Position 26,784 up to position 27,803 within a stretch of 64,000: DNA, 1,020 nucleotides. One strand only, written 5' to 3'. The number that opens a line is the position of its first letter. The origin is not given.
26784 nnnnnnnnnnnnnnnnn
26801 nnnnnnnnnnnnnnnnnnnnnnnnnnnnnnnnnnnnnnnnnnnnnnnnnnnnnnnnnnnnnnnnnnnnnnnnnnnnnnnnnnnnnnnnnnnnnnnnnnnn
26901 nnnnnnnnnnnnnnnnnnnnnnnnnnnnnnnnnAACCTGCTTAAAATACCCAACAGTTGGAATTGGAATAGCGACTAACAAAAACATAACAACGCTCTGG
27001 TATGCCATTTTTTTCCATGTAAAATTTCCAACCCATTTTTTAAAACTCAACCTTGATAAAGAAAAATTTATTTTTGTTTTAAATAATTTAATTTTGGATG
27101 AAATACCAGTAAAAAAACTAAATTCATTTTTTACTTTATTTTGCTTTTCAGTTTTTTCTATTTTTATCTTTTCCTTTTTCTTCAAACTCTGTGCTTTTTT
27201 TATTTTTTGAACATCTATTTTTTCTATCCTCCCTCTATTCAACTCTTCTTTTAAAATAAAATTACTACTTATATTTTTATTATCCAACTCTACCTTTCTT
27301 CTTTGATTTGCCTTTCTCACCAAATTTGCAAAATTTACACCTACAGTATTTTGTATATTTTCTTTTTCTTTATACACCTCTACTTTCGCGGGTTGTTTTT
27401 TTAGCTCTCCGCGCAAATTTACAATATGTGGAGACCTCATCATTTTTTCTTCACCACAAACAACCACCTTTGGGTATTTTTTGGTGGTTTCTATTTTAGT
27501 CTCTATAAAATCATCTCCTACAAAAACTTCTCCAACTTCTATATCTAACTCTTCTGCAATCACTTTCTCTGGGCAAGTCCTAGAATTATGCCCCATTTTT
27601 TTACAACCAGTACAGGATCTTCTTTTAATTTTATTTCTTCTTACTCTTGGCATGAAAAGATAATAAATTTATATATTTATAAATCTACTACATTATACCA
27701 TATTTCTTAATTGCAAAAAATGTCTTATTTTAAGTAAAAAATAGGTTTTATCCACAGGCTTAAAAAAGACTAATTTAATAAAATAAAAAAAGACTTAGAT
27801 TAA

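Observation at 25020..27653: Retroviral-type CCHC zinc knuckle at the N-terminus of a giant DUF4012-like membrane protein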

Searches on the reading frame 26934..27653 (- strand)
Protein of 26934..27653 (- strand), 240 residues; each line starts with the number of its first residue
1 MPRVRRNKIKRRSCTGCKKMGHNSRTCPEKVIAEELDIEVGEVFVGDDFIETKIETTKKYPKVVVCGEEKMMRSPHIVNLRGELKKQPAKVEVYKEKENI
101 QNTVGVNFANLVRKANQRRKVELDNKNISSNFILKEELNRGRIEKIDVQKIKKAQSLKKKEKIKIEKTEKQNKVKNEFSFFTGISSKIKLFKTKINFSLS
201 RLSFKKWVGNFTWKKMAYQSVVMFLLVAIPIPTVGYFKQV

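Call 5: search_protein_families(library=pfam, proteins=[window:26934-27653:-], max_evalue=10)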
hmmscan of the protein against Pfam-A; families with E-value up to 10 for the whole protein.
seq(240 aa): 2 families
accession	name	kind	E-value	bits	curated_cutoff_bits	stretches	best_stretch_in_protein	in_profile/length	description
PF00175.26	NAD_binding_1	-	0.2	12.8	22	1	40-74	72-106/109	Oxidoreductase NAD-binding domain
PF15288.11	zf-CCHC_6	-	1.1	9.6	22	1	11-30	1-22/42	Zinc knuckle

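Call 78: search_protein_families(library=phrogs, proteins=[window:27009-27653:-], max_evalue=0.001)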
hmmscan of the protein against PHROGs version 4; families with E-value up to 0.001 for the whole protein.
seq(215 aa): 0 families

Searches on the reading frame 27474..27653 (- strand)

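Call 5: search_protein_families(library=pfam, proteins=[window:27474-27653:-], max_evalue=10)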
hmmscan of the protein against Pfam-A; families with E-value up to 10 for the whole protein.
seq(60 aa): 1 family
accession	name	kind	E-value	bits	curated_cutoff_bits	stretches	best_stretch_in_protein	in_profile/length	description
PF13696.11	zf-CCHC_2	-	0.13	12.5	27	1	14-29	6-21/21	Zinc knuckle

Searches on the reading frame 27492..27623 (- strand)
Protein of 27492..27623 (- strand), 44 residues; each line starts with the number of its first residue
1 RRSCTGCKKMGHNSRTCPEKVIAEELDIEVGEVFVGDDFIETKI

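Call 27: find_homologous_proteins(query=A3, max_evalue=10)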
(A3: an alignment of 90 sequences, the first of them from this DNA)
Query A3 (90 sequences) (44 aa, profile of the alignment): 2 proteins with E <= 10 among 4 candidates.
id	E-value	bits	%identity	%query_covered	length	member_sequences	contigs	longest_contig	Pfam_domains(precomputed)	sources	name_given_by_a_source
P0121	1.7e-4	39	54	55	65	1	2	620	PF16588.12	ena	-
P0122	1.6e-1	29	58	43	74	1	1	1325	-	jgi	jgi:DNA-binding protein H-NS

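Call 56: search_protein_families(library=pfam, proteins=[P0121], max_evalue=0.1)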
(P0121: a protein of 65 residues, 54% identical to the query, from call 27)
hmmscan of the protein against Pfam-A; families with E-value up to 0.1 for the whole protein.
P0121 (65 aa): 7 families
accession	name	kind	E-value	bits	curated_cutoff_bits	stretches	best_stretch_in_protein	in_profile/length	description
PF16588.11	zf-C2H2_10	-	1.8e-05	24.8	26.2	1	50-64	3-17/23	C2H2 zinc-finger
PF15288.11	zf-CCHC_6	-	0.00035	20.8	22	1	10-25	3-20/42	Zinc knuckle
PF14392.11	zf-CCHC_4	-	0.0045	17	27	0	11-25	34-48/49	Zinc knuckle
PF10276.14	zf-CHCC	-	0.0047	17.3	27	0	5-16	24-35/37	Zinc-finger domain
PF02748.20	PyrI_C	-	0.0075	16.5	23.4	0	45-59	28-42/48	Aspartate carbamoyltransferase regulatory chain, metal binding domain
PF18870.6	HEPN_RES_NTD1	-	0.036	14.8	27.4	0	47-60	2-15/131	HEPN/RES N-terminal domain 1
PF00098.28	zf-CCHC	-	0.045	14.3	20.8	0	52-61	2-11/18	Zinc knuckle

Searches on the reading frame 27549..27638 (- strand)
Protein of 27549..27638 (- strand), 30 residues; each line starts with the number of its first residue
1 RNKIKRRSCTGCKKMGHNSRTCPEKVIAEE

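Call 20: search_solved_structures(query=A2, max_evalue=10, show_alignments=3)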
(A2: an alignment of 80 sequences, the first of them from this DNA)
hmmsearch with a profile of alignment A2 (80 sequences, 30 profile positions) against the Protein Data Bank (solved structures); distinct sequences matched with E-value up to 10: 28.
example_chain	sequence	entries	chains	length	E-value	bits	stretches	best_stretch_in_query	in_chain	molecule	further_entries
7c45_A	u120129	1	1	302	6e-06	28.7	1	2-25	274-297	CCHC-type domain-containing protein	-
7c42_A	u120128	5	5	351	2.3e-05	26.8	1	2-25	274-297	CCHC-type domain-containing protein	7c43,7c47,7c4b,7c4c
7pvm_A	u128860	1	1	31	0.00022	23.7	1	5-29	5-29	5'-3' exoribonuclease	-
2exf_A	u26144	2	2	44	0.0015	21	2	8-25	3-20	Nucleocapsid protein* (NC*) | HIV-1 nucleocapsid protein NCp7(12-55)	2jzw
2l4l_A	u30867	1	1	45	0.0016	20.9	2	8-25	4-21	HIV-1 nucleocapsid protein NCp7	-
5i1r_A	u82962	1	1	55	0.0027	20.2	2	3-25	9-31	Nucleocapsid protein p7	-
1bj6_A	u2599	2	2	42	0.0037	19.8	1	8-25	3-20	NUCLEOCAPSID PROTEIN 7 | GAG POLYPROTEIN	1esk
2ec7_A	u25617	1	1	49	0.0055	19.2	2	12-27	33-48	Gag polyprotein (Pr55Gag)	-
2a51_A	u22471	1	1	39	0.0056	19.2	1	11-24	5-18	nucleocapsid protein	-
1dsq_A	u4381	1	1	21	0.017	17.6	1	12-24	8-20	NUCLEIC ACID BINDING PROTEIN P14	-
8ost_A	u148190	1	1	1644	0.027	17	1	9-24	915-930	Terminal uridylyltransferase 4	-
5w0n_A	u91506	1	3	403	0.028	16.9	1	9-24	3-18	Terminal uridylyltransferase 7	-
7opk_A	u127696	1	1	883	0.038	16.5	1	5-29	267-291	5'-3' exoribonuclease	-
2ihx_A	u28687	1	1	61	0.043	16.3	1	8-25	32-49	Nucleocapsid (NC) Protein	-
9exs_B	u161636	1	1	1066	0.048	16.2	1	5-29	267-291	5'-3' exoribonuclease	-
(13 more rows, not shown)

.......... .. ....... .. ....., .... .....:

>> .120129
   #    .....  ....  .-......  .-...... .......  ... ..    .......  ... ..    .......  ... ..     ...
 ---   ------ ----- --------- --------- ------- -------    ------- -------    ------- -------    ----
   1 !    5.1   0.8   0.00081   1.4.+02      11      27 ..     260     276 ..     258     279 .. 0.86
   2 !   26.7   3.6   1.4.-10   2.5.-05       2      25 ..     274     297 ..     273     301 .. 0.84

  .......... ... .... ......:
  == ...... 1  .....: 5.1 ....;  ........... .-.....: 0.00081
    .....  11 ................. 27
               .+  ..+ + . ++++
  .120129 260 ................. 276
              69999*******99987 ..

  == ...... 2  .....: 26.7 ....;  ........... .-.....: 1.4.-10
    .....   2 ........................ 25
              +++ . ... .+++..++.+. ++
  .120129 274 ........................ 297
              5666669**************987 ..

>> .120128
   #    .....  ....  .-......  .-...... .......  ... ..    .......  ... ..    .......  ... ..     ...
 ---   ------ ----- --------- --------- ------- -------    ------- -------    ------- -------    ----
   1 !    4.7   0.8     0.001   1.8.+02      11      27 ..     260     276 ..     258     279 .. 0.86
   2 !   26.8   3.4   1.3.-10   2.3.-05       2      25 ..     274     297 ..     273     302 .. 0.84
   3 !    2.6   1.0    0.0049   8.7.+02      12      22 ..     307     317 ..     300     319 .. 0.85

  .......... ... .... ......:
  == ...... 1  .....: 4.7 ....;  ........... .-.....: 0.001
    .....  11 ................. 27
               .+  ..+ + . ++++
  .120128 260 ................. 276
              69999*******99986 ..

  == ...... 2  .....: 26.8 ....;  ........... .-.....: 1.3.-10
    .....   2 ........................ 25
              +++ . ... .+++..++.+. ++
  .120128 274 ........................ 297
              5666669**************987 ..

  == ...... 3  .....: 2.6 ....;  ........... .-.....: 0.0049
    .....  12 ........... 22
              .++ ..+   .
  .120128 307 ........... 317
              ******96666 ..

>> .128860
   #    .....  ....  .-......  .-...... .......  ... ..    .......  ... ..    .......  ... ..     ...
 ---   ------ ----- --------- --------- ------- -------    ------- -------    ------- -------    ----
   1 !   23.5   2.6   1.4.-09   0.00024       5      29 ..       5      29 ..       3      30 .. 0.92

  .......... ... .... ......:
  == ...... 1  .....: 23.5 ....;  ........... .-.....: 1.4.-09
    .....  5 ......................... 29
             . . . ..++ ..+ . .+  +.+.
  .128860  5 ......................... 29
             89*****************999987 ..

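Call 52: search_protein_representatives(alignment_id=A2)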
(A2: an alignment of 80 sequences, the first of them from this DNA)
Query: 80 sequences, 30 profile positions. Proteins with E-value up to 0.001 (for the whole library): 2566; up to 1e-10: 181; up to 1e-30: 2. The best 150 are listed.
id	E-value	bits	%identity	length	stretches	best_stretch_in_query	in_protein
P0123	1.0e-55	200.7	-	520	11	2-27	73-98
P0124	3.7e-44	163.7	-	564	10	7-29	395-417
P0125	6.4e-30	118.2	-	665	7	5-27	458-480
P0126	2.3e-29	116.4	-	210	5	5-29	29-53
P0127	2.5e-28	113.1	-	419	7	4-27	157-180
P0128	3.1e-28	112.8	-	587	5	5-28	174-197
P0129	1.7e-27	110.4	-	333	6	6-29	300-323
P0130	3.4e-27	109.5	-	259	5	6-28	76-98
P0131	4.3e-27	109.1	-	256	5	2-27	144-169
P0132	5.4e-22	92.8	-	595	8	8-24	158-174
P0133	1.5e-21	91.4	-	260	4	3-24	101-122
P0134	1.9e-21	91.1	-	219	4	6-26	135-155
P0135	2.3e-21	90.8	-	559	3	4-29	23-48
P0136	7.1e-21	89.3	-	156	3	6-24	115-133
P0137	1.4e-20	88.3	-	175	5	9-29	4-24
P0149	4.9e-18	80.2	-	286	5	4-30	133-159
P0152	1.1e-17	79.1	-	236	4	4-24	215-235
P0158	1.4e-16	75.5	-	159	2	4-29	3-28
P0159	1.4e-16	75.5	-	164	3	1-27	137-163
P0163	3.2e-16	74.4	-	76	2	5-25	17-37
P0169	1.3e-15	72.5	-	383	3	2-29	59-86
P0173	2.2e-15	71.7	-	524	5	6-25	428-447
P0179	5.2e-15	70.5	-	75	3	6-25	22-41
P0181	7.7e-15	70.0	-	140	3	5-29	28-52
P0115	1.6e-13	65.7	-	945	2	2-28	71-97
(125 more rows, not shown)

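Call 54: list_cluster_members(proteins=[P0126, P0149, P0152, P0158, P0159, P0163, P0169, P0173, P0179, P0181])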
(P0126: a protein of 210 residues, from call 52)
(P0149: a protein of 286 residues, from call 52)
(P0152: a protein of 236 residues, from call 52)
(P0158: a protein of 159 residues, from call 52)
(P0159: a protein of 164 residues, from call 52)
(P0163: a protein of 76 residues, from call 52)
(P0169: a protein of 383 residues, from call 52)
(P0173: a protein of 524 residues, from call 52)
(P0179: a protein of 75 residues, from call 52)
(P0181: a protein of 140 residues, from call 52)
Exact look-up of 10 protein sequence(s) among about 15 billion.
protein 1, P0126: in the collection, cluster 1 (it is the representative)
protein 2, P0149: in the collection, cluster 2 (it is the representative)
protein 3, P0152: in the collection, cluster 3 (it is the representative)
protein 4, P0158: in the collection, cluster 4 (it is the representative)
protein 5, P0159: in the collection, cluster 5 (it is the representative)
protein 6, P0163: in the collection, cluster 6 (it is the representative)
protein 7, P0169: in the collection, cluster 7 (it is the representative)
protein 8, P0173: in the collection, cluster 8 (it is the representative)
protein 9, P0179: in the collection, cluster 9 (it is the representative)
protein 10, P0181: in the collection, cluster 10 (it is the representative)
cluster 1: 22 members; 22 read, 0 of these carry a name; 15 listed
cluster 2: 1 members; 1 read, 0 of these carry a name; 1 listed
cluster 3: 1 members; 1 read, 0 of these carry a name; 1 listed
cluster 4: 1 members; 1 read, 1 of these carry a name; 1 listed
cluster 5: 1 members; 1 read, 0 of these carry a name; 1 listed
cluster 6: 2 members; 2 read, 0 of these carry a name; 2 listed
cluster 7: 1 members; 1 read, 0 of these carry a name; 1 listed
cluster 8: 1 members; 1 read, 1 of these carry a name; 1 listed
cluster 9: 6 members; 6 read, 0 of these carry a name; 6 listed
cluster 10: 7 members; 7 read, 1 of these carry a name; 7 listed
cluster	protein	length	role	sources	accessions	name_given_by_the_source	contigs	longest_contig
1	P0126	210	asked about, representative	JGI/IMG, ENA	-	-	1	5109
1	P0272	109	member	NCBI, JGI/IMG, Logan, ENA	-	-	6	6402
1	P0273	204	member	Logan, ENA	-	-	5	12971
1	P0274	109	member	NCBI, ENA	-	-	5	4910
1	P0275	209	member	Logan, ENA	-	-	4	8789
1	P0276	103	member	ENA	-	-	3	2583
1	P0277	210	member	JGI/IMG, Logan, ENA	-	-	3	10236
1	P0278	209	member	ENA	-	-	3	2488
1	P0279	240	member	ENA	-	-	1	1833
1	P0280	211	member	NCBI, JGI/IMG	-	-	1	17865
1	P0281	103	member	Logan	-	-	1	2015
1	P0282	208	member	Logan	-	-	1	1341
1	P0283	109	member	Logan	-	-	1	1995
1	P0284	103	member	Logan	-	-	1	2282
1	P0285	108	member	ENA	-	-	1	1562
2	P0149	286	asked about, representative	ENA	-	-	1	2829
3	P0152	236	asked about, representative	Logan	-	-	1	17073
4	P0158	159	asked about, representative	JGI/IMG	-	hypothetical protein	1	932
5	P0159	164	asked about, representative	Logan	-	-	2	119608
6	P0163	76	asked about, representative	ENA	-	-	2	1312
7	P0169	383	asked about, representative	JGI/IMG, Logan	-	-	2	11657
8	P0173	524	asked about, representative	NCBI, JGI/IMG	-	DNA-binding helix-hairpin-helix protein with protein kinase domain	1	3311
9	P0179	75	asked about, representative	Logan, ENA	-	-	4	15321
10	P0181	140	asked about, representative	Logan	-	-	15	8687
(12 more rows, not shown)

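Call 55: search_protein_families(library=pfam, alignment_id=A2, max_evalue=1)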
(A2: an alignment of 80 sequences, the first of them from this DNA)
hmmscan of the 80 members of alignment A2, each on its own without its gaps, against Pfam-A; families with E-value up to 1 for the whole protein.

A. member 1, seq(30 aa): 2 families
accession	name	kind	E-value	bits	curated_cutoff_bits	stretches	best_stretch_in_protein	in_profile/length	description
PF15288.11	zf-CCHC_6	-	0.018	15.4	22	1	6-25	1-22/42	Zinc knuckle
PF13696.11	zf-CCHC_2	-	0.033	14.4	27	1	9-24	6-21/21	Zinc knuckle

B. families by the number of members that match (of 80 scanned): 23 families
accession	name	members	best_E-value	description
PF16588.11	zf-C2H2_10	56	6.9e-07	C2H2 zinc-finger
PF14392.11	zf-CCHC_4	47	0.0006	Zinc knuckle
PF00098.28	zf-CCHC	43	0.00028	Zinc knuckle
PF13696.11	zf-CCHC_2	35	0.00011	Zinc knuckle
PF15288.11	zf-CCHC_6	8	0.0028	Zinc knuckle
PF21759.2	AIR2-like_ZnK4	7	0.0097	AIR2-like, CCHC-type 1 zinc finger 4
PF08086.17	Toxin_17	2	0.005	Ergtoxin family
PF16641.10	CLIP1_ZNF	2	0.025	CLIP1 zinc knuckle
PF08792.16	A2L_zn_ribbon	2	0.033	A2L zinc ribbon domain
PF10588.14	NADH-G_4Fe-4S_3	2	0.055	NADH-ubiquinone oxidoreductase-G iron-sulfur binding region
PF13917.11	zf-CCHC_3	1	0.025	Zinc knuckle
PF22683.2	Nab2-like_zf-CCCH_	1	0.025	Nab2-like CCCH zinc finger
PF25512.1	zf-CCCH_AtC3H23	1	0.031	AtC3H23-like, CCCH zinc finger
PF14952.11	zf-tcix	1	0.035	Putative treble-clef, zinc-finger, Zn-binding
PF06689.19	zf-C4_ClpX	1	0.037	ClpX C4-type zinc finger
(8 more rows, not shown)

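Call 56: search_protein_families(library=pfam, proteins=[P0126, P0158], max_evalue=0.1)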
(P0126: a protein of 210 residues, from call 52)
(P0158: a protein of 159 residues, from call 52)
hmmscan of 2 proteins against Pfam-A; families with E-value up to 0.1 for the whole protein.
P0126 (210 aa): 2 families
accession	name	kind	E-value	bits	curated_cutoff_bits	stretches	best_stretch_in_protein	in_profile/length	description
PF14392.11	zf-CCHC_4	-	0.00025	21.1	27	0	32-47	33-48/49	Zinc knuckle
PF23043.1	SH3-B_UBE2O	-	0.051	14.4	22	0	112-132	20-40/70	UBE2O, SH3-B domain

P0158 (159 aa): 6 families
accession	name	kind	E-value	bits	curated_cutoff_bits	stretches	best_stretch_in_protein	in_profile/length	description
PF00098.28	zf-CCHC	-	7.5e-06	26.2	20.8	1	50-66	1-17/18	Zinc knuckle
PF13696.11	zf-CCHC_2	-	0.00019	21.6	27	1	8-22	6-20/21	Zinc knuckle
PF16588.11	zf-C2H2_10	-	0.0018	18.4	26.2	1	51-65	5-19/23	C2H2 zinc-finger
PF14392.11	zf-CCHC_4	-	0.0025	17.8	27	0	49-66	31-48/49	Zinc knuckle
PF05741.18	zf-nanos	-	0.029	15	27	0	46-67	30-54/54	Nanos RNA binding domain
PF18912.6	DZR_2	-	0.038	14.2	27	0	46-66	33-53/56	Double zinc ribbon domain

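Call 65: search_protein_families(library=pfam, alignment_id=A4, max_evalue=0.00001)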
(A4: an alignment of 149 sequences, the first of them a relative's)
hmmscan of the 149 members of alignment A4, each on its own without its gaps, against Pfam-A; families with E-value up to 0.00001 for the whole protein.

A. member 1, P0123 (520 aa): 4 families
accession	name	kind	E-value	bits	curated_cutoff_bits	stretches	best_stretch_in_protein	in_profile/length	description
PF13696.11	zf-CCHC_2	-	4.2e-15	55.6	27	0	485-501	3-19/21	Zinc knuckle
PF00098.28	zf-CCHC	-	2.6e-14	53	20.8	0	372-387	3-18/18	Zinc knuckle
PF15288.11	zf-CCHC_6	-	6.7e-08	32.7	22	0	148-168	4-26/42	Zinc knuckle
PF14392.11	zf-CCHC_4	-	5.5e-07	29.5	27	0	3-18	33-48/49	Zinc knuckle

B. families by the number of members that match (of 149 scanned): 23 families
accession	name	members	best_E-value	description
PF13696.11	zf-CCHC_2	48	8.6e-19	Zinc knuckle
PF00098.28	zf-CCHC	29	1.2e-17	Zinc knuckle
PF16588.11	zf-C2H2_10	20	5.2e-13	C2H2 zinc-finger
PF14392.11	zf-CCHC_4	15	5.1e-09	Zinc knuckle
PF15288.11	zf-CCHC_6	11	8.5e-15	Zinc knuckle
PF14223.13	Retrotran_gag_2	3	7.5e-14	gag-polypeptide of LTR copia-type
PF00069.31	Pkinase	2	8.2e-42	Protein kinase domain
PF10544.15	T5orf172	2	1.6e-13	T5orf172 domain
PF13455.12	MUG113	2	7.1e-11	Meiotically up-regulated gene 113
PF09353.15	DUF1995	1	1.4e-33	Domain of unknown function (DUF1995)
PF07714.23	PK_Tyr_Ser-Thr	1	3.4e-22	Protein tyrosine and serine/threonine kinase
PF10551.15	MULE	1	7.9e-19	MULE transposase domain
PF02037.33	SAP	1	1.9e-14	SAP domain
PF05406.20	WGR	1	7.2e-09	WGR domain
PF10263.15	SprT-like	1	2.3e-08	SprT-like family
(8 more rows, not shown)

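Call 85: predict_structure(alignment_id=A2)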
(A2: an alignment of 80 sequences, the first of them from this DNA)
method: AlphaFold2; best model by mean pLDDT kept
length: 30 residues; sequences in the alignment: 80
mean_pLDDT: 79.8   pTM: 0.35
mean pLDDT of the five models: 79.8, 79.5, 79.2, 78.6, 78.4
residues with pLDDT >= 90: 0; 70-90: 23; 50-70: 7; < 50: 0
segments of 3 or more residues with pLDDT < 50: none
pLDDT, mean of each block of 10 residues (from residue 1): 73 87 79
secondary structure, 60 per line:
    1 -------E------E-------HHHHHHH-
elements in order: H23-29

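Call 87: fold_search(model_id=the predicted structure, library=pdb)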
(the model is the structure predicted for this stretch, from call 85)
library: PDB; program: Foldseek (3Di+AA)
matches with E <= 10: 26; with E <= 0.001: 0
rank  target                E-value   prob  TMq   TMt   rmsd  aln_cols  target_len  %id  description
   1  3ts2_A                1.6e+00  0.47  0.60  0.15   0.7        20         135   30  Mouse Lin28A in complex with let-7g microRNA pre-element (released 2011-11-16)
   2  3trz_A                1.7e+00  0.51  0.63  0.16   0.8        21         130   28  Mouse Lin28A in complex with let-7d microRNA pre-element (released 2011-11-16)
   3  3ts2_B                1.8e+00  0.44  0.61  0.14   0.6        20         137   30  Mouse Lin28A in complex with let-7g microRNA pre-element (released 2011-11-16)
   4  1a6b_MODEL_1_B        2.0e+00  0.25  0.54  0.43   4.8        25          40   40  NMR STRUCTURE OF THE COMPLEX BETWEEN THE ZINC FINGER PROTEIN NCP10 OF MOLONEY MURINE LEUKEMIA VIRUS AND A SEQU (released 1999-08-23)
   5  8ost_B                2.3e+00  0.25  0.56  0.42   0.8        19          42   26  Structure of human terminal uridylyltransferase 4 (TUT4, ZCCHC11) in complex with pre-let7g miRNA and Lin28A (released 2024-07-17)
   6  2e1x_MODEL_1_A        2.3e+00  0.13  0.47  0.50   2.5        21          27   43  NMR structure of the HIV-2 nucleocapsid protein (released 2007-06-05)
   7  2cqf_MODEL_1_A        2.7e+00  0.16  0.51  0.28   2.9        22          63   27  Solution Structure of the Zinc-finger domain in LIN-28 (released 2005-11-19)
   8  7c43                  2.9e+00  0.25  0.58  0.07   2.5        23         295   30  The crystal structure of Trypanosoma brucei RNase D : AMP complex (released 2021-04-07)
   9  7pvm_MODEL_1_A        3.2e+00  0.12  0.44  0.43   1.5        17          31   41  NMR structure of the C. thermophilum Xrn2 zinc finger (released 2022-07-06)
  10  2ysa_MODEL_1_A        3.5e+00  0.25  0.58  0.33   0.6        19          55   37  Solution structure of the zinc finger CCHC domain from the human retinoblastoma-binding protein 6 (Retinoblast (released 2007-10-09)
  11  2ms1_MODEL_1_A        3.8e+00  0.23  0.54  0.30   0.5        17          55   41  Solution NMR structure of tRNApro:MLV Nucleocapsid Protein (1:1) Complex (released 2014-09-10)
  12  2li8_MODEL_1_A        3.8e+00  0.23  0.61  0.33   1.1        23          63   26  The solution structure of the Lin28-ZnF domains bound to AGGAGAU of pre-let-7 miRNA (released 2011-12-07)
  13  2mpj_MODEL_1_A        3.8e+00  0.11  0.45  0.50   0.9        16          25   44  NMR structure of Xenopus RecQ4 zinc knuckle (released 2015-08-05)
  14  7c4b                  4.1e+00  0.20  0.63  0.08   2.3        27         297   26  The crystal structure of Trypanosoma brucei RNase D : UMP complex (released 2021-04-07)
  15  9w4r_B                4.4e+00  0.12  0.48  0.13   0.9        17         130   29  Cryo-EM structure of hTUT4_mini:hLin28A:pre-let-7g miRNA_UUU, conformation 1 (released 2025-12-03)
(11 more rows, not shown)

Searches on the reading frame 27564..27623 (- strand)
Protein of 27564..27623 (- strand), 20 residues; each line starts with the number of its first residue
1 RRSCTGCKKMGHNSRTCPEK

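Call 5: search_protein_families(library=pfam, proteins=[window:27564-27623:-], max_evalue=10)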
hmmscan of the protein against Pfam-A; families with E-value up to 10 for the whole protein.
seq(20 aa): 4 families
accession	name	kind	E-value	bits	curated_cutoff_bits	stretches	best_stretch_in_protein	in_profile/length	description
PF13696.11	zf-CCHC_2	-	0.011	15.9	27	1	4-19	6-21/21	Zinc knuckle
PF14392.11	zf-CCHC_4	-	0.047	13.8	27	1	1-18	31-48/49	Zinc knuckle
PF00098.28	zf-CCHC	-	0.072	13.7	20.8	1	3-19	2-18/18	Zinc knuckle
PF15288.11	zf-CCHC_6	-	0.1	12.9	22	1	1-20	1-22/42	Zinc knuckle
